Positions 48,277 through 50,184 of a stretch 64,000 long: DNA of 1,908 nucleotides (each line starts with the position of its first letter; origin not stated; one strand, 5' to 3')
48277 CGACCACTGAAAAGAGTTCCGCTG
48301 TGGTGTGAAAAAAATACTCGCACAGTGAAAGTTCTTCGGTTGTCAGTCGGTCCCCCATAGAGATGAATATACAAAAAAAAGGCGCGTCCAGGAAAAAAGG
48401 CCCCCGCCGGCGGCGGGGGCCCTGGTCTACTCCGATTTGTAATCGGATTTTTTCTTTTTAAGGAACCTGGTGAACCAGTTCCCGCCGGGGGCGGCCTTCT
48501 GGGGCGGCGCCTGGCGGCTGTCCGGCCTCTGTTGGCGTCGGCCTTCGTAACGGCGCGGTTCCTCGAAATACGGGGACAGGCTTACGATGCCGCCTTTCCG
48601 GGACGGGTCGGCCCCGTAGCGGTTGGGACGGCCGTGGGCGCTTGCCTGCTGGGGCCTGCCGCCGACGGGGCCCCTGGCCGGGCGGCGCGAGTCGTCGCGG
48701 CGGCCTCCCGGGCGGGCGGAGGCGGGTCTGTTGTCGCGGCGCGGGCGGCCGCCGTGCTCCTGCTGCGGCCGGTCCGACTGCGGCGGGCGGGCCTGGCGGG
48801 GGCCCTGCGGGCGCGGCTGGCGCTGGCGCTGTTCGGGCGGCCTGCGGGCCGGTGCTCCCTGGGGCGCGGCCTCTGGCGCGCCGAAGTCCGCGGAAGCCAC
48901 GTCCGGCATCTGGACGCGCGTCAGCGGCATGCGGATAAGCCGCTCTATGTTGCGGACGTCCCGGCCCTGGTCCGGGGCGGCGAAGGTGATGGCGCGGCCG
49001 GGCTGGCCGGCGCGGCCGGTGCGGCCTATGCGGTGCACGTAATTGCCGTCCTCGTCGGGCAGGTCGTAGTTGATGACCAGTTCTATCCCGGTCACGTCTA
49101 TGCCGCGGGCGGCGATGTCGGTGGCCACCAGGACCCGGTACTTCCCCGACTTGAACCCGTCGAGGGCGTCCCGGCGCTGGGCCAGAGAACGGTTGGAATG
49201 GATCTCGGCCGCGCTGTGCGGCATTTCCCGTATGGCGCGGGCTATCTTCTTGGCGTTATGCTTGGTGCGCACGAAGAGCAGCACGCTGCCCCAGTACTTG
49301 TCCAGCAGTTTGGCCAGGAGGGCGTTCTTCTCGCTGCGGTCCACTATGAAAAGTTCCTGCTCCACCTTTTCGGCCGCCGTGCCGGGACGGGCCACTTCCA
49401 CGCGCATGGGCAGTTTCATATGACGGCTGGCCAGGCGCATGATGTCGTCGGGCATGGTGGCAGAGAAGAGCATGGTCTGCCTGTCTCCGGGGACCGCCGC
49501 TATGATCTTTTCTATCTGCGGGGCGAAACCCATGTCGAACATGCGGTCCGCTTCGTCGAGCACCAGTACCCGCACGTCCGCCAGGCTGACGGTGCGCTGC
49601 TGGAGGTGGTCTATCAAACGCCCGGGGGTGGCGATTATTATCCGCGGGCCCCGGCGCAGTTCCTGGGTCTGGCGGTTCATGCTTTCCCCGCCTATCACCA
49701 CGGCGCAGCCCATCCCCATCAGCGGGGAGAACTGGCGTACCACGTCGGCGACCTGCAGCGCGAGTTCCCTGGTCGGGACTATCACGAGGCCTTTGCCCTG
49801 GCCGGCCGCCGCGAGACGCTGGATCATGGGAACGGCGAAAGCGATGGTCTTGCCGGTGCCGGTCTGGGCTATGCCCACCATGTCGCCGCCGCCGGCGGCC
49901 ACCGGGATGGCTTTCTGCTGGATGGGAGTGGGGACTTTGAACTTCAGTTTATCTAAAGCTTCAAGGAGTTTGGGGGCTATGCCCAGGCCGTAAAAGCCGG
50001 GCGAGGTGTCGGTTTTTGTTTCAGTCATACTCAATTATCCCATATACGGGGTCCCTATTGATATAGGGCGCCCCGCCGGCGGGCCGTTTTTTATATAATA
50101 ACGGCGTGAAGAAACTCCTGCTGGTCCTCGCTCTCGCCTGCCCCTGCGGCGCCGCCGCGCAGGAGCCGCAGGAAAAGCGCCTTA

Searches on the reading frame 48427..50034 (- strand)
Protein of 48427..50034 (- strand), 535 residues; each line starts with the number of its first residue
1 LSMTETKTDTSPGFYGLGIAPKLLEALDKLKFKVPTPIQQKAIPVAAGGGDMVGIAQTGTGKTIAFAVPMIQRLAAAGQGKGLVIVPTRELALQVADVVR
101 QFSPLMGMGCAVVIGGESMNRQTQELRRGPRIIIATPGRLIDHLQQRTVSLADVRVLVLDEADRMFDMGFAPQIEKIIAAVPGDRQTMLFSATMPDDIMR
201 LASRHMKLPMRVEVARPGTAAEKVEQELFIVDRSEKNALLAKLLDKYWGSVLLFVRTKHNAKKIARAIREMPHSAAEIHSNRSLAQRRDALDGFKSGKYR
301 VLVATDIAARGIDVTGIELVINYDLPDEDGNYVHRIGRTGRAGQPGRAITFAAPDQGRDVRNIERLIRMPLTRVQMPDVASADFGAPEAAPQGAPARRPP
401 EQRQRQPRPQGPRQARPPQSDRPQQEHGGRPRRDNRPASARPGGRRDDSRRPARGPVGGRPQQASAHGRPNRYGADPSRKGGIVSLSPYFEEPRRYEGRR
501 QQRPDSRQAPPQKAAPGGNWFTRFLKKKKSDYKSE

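Call 45: search_protein_families(library=pfam, proteins=[window:48427-50034:-], max_evalue=0.001)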
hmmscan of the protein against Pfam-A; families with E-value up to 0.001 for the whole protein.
window:48427-50034:- (535 aa): 3 families
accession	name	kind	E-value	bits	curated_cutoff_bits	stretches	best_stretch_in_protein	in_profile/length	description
PF00270.35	DEAD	-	4.9e-50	170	26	1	36-200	1-166/167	DEAD/DEAH box helicase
PF00271.37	Helicase_C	-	2.8e-28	98.8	23.5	1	236-343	2-110/110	Helicase conserved C-terminal domain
PF04851.21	ResIII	-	8.1e-09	36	22.5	1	56-194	30-162/164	Type III restriction enzyme, res subunit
